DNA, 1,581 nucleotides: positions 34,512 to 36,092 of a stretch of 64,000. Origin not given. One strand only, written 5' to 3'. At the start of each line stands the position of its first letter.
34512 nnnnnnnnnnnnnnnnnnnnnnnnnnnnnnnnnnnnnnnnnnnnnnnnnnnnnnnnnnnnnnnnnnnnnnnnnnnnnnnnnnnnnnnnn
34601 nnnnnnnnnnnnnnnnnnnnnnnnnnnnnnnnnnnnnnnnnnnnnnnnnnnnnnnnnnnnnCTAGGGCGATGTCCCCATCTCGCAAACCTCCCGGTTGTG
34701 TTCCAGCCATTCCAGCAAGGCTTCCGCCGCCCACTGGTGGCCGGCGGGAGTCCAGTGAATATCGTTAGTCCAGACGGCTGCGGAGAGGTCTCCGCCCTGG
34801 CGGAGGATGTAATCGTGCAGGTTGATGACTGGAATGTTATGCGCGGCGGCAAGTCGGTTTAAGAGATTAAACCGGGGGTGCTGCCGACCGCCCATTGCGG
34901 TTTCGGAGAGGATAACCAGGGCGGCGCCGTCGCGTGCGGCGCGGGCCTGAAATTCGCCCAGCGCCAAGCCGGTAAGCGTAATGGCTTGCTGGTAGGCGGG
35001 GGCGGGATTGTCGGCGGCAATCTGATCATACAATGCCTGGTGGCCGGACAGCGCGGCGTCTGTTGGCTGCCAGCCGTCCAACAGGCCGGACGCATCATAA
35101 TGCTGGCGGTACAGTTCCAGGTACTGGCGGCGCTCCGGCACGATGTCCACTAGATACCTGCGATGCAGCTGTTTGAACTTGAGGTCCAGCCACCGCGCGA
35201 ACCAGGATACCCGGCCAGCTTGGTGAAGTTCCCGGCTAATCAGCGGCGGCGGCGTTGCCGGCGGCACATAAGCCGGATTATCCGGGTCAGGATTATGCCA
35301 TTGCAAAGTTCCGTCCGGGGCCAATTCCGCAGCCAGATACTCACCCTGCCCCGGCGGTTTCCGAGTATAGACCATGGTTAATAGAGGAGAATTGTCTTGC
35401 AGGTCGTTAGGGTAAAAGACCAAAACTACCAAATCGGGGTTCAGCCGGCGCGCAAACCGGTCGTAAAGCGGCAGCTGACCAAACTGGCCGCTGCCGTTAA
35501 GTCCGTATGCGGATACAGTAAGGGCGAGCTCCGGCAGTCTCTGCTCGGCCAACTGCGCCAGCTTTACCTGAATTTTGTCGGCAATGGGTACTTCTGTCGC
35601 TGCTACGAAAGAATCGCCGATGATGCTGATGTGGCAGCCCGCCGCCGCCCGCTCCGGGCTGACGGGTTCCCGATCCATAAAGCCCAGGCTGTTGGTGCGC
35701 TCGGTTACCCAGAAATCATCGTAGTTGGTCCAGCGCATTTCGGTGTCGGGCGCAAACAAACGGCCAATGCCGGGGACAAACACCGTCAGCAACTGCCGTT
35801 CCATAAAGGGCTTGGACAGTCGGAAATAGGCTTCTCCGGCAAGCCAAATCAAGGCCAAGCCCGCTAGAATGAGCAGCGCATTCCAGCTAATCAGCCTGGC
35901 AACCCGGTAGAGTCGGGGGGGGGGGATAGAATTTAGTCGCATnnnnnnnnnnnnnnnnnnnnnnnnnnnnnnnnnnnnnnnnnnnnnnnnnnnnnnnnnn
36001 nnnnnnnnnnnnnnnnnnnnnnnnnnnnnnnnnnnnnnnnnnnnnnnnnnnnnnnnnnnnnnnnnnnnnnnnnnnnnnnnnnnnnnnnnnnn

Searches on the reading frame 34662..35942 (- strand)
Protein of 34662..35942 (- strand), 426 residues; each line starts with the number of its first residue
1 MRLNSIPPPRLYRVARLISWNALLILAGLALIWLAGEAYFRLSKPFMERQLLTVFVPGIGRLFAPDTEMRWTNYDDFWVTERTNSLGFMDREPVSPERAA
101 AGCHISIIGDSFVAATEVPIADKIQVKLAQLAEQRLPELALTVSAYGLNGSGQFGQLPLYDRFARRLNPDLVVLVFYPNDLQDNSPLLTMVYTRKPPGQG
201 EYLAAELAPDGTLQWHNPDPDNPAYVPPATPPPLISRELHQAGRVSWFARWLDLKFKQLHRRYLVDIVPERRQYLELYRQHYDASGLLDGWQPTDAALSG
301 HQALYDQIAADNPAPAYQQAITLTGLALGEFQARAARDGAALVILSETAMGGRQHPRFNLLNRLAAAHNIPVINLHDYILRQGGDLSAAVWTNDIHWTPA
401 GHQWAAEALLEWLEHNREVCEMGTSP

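Call 13: search_protein_families(library=pfam, proteins=[window:34662-35942:-], max_evalue=0.1)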
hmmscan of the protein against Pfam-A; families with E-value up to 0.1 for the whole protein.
window:34662-35942:- (426 aa): 3 families
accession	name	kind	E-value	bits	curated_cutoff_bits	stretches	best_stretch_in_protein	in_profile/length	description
PF13472.12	Lipase_GDSL_2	-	5e-09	37.3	32.9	2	359-403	133-177/178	GDSL-like Lipase/Acylhydrolase family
PF00657.28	Lipase_GDSL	-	0.0053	17.4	23.6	0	360-409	155-208/208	GDSL-like Lipase/Acylhydrolase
PF16822.11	ALGX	-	0.016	15.4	26.5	1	357-416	74-133/268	SGNH hydrolase-like domain, acetyltransferase AlgX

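Call 75: search_protein_families(library=ncbifam, proteins=[window:34662-35942:-], max_evalue=0.01)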
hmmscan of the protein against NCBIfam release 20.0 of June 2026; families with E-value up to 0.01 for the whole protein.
window:34662-35942:- (426 aa): 1 family
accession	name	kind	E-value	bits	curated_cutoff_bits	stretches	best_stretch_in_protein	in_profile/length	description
NF047475.1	GDSL_LA_2490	hypoth_equivalog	0.0065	15.8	325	0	26-152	4-134/431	LA_2490 family SGNH/GDSL-type esterase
